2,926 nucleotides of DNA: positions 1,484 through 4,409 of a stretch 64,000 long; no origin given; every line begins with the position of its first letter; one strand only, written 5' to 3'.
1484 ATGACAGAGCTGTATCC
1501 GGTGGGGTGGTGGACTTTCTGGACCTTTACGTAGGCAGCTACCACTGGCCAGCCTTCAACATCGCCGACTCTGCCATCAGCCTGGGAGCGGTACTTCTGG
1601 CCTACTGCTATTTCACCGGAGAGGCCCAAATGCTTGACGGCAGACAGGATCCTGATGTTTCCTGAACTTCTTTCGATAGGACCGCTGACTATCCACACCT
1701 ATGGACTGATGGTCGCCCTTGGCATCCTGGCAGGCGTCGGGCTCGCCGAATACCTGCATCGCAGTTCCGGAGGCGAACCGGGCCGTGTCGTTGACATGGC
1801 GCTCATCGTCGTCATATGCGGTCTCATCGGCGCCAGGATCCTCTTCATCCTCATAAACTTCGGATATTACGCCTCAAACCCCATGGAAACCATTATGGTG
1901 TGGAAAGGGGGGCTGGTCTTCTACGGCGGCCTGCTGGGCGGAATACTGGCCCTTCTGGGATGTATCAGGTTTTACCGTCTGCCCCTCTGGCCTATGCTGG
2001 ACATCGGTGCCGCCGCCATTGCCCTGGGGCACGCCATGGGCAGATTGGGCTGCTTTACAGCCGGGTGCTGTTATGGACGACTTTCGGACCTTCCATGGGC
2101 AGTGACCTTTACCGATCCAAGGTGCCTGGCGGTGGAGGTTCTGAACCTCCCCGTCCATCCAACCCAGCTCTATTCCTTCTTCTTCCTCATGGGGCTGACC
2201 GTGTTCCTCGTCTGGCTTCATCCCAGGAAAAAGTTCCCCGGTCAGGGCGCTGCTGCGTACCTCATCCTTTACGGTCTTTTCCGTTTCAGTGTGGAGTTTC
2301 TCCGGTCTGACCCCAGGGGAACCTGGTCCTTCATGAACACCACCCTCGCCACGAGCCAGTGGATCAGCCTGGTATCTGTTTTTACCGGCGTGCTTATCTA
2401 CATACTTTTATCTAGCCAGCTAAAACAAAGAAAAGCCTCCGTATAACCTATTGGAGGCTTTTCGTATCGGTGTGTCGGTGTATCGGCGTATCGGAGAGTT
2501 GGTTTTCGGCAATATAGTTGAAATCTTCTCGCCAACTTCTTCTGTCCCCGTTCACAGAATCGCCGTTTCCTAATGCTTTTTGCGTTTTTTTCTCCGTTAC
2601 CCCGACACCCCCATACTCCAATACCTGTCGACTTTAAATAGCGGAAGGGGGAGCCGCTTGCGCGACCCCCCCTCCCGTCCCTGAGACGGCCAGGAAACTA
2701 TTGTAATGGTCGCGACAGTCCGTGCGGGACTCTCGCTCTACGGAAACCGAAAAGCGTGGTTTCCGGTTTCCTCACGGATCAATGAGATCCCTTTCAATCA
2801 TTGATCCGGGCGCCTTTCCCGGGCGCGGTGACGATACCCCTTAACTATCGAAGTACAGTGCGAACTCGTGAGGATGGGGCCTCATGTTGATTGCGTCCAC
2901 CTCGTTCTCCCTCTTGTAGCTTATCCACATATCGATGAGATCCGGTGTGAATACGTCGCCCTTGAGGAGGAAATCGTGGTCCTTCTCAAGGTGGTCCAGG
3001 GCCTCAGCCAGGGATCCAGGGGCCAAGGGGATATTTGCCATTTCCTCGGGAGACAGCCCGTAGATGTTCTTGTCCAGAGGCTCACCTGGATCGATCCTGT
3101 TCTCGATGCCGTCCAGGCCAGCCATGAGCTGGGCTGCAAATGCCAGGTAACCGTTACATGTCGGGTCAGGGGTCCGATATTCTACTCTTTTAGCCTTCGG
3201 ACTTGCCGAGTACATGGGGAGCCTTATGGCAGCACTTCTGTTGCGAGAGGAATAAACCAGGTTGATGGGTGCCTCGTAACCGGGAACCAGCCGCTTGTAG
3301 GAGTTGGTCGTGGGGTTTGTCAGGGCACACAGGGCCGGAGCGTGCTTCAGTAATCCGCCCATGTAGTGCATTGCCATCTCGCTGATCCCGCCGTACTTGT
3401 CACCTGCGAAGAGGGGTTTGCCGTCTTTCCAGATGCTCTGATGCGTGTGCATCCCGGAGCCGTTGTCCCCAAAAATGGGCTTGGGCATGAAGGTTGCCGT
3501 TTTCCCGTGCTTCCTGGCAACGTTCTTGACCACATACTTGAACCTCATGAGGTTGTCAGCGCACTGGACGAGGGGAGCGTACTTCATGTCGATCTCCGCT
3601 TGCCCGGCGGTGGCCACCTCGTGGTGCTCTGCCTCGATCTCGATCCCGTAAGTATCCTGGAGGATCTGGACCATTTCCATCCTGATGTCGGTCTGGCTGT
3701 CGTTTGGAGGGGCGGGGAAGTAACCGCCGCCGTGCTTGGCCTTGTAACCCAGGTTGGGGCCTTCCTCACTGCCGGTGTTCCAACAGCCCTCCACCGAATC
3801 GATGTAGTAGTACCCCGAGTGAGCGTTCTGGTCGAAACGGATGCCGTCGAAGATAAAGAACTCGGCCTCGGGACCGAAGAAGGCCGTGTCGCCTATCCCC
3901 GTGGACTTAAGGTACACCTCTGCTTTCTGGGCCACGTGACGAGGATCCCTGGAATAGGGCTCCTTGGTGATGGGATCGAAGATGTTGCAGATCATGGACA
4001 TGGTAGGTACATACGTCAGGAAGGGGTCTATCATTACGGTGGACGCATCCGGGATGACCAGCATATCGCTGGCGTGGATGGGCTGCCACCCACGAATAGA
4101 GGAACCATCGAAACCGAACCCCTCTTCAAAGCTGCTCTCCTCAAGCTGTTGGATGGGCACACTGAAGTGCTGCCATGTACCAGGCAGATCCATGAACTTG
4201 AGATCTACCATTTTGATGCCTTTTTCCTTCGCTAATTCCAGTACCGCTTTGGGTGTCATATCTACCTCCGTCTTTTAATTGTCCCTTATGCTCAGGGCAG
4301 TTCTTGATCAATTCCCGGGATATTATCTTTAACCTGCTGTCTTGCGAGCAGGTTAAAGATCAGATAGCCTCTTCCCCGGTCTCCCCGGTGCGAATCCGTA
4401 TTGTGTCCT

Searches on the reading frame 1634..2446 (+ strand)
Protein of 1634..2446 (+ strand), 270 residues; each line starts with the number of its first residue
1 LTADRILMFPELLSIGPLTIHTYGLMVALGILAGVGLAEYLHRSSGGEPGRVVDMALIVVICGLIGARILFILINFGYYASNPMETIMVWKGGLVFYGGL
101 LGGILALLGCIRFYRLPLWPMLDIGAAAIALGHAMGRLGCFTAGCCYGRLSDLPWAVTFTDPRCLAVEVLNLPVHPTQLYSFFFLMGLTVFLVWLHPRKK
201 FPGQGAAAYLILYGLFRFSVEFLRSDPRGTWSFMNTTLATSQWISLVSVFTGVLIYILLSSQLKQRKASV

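Call 16: search_protein_families(library=pfam, proteins=[window:1634-2446:+])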
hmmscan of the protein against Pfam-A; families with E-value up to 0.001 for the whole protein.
window:1634-2446:+ (270 aa): 1 family
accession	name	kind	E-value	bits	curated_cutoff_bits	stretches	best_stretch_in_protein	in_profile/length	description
PF01790.23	LGT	-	1.3e-64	218.2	24.9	1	10-257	1-239/240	Prolipoprotein diacylglyceryl transferase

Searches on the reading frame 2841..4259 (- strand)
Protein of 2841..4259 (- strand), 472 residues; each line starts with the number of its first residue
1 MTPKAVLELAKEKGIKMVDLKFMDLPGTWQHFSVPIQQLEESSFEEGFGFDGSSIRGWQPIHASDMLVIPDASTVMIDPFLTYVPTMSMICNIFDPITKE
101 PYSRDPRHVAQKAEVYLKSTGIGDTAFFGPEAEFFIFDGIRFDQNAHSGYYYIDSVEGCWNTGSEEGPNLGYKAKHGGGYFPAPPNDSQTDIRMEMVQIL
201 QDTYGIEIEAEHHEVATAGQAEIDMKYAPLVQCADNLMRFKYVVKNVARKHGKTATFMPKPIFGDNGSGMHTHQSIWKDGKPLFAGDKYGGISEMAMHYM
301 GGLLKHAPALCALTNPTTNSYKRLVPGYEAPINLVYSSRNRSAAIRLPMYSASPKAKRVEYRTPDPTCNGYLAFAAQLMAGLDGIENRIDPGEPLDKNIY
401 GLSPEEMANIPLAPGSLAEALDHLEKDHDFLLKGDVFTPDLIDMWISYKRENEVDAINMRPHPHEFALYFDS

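Call 16: search_protein_families(library=pfam, proteins=[window:2841-4259:-])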
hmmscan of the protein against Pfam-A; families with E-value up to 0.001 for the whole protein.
window:2841-4259:- (472 aa): 2 families
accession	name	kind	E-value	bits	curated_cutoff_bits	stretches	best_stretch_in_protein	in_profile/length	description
PF00120.29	Gln-synt_C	-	4e-133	444.2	24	1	104-469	2-344/344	Glutamine synthetase, catalytic domain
PF03951.24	Gln-synt_N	-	5.6e-31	106.4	33.4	1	15-96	2-82/82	Glutamine synthetase, beta-Grasp domain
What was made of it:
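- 2702..2842 (+): Degenerate copy with hairpins 1-4 and a decayed right end, between the convergent lgt and glnA genes. A putative duplication AACTAT lies at 2696-2701 and 2843-2848; the second copy overlaps the glnA stop codon. Pfam on the neighbouring genes (call 16).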
